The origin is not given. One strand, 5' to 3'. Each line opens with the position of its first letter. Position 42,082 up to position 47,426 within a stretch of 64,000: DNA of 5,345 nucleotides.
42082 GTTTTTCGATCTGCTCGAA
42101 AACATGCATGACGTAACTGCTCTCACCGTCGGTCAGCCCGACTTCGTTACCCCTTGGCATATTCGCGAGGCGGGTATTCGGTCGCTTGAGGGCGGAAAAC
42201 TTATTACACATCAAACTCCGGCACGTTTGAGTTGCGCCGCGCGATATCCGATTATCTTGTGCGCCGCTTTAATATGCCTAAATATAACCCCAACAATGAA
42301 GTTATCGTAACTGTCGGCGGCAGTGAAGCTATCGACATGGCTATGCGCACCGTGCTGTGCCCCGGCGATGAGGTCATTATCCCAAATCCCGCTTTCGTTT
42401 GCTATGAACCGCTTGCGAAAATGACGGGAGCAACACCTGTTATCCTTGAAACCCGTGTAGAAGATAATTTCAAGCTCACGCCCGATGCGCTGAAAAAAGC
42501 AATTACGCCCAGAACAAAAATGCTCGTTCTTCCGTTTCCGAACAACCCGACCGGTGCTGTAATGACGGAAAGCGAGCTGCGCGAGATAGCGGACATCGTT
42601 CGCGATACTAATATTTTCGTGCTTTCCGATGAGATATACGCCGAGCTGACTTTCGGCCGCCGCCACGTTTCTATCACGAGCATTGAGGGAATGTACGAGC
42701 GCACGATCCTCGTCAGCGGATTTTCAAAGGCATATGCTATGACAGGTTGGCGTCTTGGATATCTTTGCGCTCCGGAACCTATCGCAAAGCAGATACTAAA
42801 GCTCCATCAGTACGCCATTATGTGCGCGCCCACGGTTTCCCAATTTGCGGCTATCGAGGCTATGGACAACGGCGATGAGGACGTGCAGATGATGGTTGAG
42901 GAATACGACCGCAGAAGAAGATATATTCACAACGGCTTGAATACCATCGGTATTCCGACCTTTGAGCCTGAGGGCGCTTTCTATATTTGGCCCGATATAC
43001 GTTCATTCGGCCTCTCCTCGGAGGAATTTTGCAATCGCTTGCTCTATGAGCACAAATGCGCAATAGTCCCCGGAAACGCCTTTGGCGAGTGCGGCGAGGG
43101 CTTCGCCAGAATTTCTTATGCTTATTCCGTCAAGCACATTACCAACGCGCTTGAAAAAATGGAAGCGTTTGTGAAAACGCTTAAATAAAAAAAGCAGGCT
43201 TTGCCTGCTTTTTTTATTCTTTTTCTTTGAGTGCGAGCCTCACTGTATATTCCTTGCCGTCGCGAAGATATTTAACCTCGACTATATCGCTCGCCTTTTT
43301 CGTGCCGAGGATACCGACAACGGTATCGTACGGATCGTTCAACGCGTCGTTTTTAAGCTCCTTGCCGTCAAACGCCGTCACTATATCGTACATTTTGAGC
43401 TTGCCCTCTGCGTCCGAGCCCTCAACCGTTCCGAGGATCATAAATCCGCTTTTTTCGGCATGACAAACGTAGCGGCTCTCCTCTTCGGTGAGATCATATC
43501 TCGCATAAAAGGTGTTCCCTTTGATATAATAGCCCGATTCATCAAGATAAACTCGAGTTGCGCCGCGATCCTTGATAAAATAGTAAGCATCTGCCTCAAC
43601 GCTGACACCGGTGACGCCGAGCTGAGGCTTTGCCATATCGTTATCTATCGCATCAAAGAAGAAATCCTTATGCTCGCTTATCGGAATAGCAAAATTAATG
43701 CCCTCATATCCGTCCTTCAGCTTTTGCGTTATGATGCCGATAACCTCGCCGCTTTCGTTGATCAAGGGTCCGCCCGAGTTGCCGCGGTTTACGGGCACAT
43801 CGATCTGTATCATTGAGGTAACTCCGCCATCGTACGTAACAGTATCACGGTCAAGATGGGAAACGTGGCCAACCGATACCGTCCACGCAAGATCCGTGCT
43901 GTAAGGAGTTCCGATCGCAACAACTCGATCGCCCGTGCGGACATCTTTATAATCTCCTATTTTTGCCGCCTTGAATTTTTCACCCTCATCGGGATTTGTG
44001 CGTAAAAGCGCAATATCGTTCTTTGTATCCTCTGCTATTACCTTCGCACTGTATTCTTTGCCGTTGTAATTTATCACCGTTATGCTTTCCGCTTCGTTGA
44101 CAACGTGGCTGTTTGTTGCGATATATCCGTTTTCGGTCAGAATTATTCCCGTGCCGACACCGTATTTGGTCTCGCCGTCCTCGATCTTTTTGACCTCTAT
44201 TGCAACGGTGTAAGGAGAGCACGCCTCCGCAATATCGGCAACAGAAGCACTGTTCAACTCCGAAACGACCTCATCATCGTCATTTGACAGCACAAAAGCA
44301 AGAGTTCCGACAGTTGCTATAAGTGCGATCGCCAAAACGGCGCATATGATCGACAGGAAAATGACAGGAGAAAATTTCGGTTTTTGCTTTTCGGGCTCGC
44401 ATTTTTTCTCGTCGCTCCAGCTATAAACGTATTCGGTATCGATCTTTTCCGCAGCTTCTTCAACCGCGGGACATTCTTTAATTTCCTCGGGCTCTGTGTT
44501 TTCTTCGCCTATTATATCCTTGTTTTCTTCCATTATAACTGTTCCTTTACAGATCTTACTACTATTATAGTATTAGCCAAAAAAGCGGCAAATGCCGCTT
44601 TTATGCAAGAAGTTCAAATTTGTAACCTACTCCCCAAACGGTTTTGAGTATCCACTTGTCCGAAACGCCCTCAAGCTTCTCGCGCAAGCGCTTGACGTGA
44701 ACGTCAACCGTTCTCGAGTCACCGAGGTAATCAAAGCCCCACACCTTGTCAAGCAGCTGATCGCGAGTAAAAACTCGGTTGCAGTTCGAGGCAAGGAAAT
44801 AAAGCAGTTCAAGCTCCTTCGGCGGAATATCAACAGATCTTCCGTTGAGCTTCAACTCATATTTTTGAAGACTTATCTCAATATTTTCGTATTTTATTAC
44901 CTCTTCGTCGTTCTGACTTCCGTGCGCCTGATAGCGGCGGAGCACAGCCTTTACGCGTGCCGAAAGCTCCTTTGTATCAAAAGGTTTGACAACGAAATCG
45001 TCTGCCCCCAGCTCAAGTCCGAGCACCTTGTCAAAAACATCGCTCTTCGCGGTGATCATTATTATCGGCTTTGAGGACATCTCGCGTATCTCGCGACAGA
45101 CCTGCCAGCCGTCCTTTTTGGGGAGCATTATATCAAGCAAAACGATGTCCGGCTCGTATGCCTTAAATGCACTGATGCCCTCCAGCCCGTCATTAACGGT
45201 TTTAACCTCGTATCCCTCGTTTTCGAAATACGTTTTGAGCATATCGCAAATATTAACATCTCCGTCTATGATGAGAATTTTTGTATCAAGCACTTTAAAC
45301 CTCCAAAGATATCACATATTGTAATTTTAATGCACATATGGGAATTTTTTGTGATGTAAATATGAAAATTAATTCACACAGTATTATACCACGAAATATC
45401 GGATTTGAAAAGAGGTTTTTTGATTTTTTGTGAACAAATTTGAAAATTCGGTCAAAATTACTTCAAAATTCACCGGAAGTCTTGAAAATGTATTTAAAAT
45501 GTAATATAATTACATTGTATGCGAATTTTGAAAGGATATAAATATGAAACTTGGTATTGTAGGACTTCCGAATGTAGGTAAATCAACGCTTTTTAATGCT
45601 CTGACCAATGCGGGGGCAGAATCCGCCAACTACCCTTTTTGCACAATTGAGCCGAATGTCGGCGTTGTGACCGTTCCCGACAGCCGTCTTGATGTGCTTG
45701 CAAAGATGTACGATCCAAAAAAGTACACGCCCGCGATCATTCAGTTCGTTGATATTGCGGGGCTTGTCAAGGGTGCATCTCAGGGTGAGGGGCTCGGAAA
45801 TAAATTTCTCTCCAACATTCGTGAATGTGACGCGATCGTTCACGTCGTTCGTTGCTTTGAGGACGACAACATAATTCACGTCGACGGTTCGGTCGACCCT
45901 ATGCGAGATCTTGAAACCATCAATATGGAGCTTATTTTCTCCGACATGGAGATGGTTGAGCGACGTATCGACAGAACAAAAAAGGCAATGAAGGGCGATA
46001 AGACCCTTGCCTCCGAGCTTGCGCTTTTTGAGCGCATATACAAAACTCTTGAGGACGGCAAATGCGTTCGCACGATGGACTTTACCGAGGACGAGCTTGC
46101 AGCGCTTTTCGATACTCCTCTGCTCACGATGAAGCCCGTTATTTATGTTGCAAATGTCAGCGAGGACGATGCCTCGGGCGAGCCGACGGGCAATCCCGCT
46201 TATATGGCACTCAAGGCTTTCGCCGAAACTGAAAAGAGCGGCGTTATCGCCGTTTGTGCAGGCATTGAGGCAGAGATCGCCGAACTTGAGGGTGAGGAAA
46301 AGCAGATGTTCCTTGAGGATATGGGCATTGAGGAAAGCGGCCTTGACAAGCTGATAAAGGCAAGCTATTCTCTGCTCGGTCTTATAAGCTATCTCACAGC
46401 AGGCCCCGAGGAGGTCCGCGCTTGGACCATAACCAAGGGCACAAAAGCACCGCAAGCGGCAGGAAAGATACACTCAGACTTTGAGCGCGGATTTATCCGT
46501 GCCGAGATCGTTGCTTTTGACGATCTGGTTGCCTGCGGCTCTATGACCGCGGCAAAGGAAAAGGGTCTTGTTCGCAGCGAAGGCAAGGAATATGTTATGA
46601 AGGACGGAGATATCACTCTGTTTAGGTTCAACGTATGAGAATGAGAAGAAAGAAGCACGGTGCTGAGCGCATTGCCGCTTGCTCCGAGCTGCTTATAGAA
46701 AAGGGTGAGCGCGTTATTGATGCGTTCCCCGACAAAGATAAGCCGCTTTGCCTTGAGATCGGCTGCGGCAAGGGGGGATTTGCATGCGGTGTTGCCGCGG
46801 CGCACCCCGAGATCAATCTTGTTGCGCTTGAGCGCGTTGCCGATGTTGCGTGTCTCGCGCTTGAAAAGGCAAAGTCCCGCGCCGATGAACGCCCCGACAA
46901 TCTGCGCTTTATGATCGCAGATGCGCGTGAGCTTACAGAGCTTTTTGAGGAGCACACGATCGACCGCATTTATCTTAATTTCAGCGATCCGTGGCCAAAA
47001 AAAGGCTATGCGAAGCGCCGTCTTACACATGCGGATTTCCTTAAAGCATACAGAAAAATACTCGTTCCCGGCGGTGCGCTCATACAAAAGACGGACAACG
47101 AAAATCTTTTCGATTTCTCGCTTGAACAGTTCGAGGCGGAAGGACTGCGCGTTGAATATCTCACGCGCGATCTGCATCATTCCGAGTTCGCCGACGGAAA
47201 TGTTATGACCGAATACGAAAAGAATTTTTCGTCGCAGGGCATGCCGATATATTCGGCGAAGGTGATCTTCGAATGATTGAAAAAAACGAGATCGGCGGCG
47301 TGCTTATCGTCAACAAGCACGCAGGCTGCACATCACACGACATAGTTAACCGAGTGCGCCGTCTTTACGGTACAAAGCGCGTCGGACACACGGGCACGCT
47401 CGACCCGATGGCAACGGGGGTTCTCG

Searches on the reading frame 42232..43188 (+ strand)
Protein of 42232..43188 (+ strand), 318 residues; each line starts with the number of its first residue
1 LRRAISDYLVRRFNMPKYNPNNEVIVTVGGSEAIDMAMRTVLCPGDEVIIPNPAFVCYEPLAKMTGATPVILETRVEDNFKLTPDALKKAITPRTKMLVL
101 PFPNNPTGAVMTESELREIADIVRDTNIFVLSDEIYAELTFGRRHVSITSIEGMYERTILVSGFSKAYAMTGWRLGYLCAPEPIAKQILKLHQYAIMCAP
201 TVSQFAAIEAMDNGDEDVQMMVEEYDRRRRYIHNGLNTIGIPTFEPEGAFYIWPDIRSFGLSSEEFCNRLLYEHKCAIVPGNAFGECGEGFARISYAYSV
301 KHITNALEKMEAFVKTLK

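Call 41: search_protein_families(library=pfam, proteins=[window:42232-43188:+], max_evalue=0.0001)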
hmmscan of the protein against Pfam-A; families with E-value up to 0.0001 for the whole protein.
window:42232-43188:+ (318 aa): 4 families
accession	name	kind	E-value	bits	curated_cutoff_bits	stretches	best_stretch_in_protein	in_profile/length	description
PF00155.27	Aminotran_1_2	-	3.9e-65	220.8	19.7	1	2-309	48-360/361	Aminotransferase class I and II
PF01041.23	DegT_DnrJ_EryC1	-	3.5e-11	43.4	19.8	1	17-133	35-145/360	DegT/DnrJ/EryC1/StrS aminotransferase family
PF00266.25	Aminotran_5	-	3.6e-09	36.5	21.5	1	20-133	60-175/371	Aminotransferase class-V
PF01053.26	Cys_Met_Meta_PP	-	1e-06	28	27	1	23-136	69-176/381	Cys/Met metabolism PLP-dependent enzyme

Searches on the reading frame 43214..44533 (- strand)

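Call 41: search_protein_families(library=pfam, proteins=[window:43214-44533:-], max_evalue=0.0001)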
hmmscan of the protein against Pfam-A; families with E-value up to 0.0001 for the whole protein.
window:43214-44533:- (439 aa): 3 families
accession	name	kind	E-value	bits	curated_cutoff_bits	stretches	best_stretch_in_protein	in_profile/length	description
PF13365.12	Trypsin_2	-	1.1e-30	107.7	27.6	1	127-267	1-144/144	Trypsin-like peptidase domain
PF00089.32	Trypsin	-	1.6e-20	74.3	20.6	1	106-290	12-218/220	Trypsin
PF13180.12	PDZ_2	-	1e-05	26.2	27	0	375-434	27-79/80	PDZ domain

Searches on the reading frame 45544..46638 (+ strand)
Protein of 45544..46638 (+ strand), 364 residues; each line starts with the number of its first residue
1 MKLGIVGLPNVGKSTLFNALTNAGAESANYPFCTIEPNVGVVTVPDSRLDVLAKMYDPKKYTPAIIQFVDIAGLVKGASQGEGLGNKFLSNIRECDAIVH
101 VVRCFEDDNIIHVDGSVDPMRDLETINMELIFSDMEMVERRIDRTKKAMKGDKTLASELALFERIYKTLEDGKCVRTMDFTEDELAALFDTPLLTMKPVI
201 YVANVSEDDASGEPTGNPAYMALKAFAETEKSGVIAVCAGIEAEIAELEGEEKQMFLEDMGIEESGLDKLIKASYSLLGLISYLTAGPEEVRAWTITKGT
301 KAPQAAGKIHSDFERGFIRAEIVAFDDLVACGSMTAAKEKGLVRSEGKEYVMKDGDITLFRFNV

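Call 41: search_protein_families(library=pfam, proteins=[window:45544-46638:+], max_evalue=0.0001)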
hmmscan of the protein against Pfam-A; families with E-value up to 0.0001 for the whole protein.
window:45544-46638:+ (364 aa): 3 families
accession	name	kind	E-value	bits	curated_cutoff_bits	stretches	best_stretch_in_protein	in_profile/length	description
PF06071.19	YchF-GTPase_C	-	3.2e-39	133.3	27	1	280-363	1-84/84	Protein of unknown function (DUF933)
PF01926.29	MMR_HSR1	-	6.6e-24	84.7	21.9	1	3-114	2-93/113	50S ribosome-binding GTPase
PF02421.24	FeoB_N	-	3e-09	37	27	1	3-51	3-51/156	Ferrous iron transport protein B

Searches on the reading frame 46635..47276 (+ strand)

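Call 41: search_protein_families(library=pfam, proteins=[window:46635-47276:+], max_evalue=0.0001)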
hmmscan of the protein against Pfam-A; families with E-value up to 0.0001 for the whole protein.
window:46635-47276:+ (213 aa): 5 families
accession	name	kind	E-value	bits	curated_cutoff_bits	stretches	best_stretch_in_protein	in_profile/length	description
PF02390.23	Methyltransf_4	-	7.1e-37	127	24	1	35-207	1-172/173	Putative methyltransferase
PF13649.12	Methyltransf_25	-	1.7e-08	35.5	27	1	40-117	2-73/97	Methyltransferase domain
PF13847.12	Methyltransf_31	-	4.8e-06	26.8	27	1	39-124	7-82/145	Methyltransferase domain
PF08241.18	Methyltransf_11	-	6.8e-06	27.1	21.2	1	40-150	1-94/95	Methyltransferase domain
PF05175.20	MTS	-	4.1e-05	23.7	23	1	28-150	24-137/170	Methyltransferase small domain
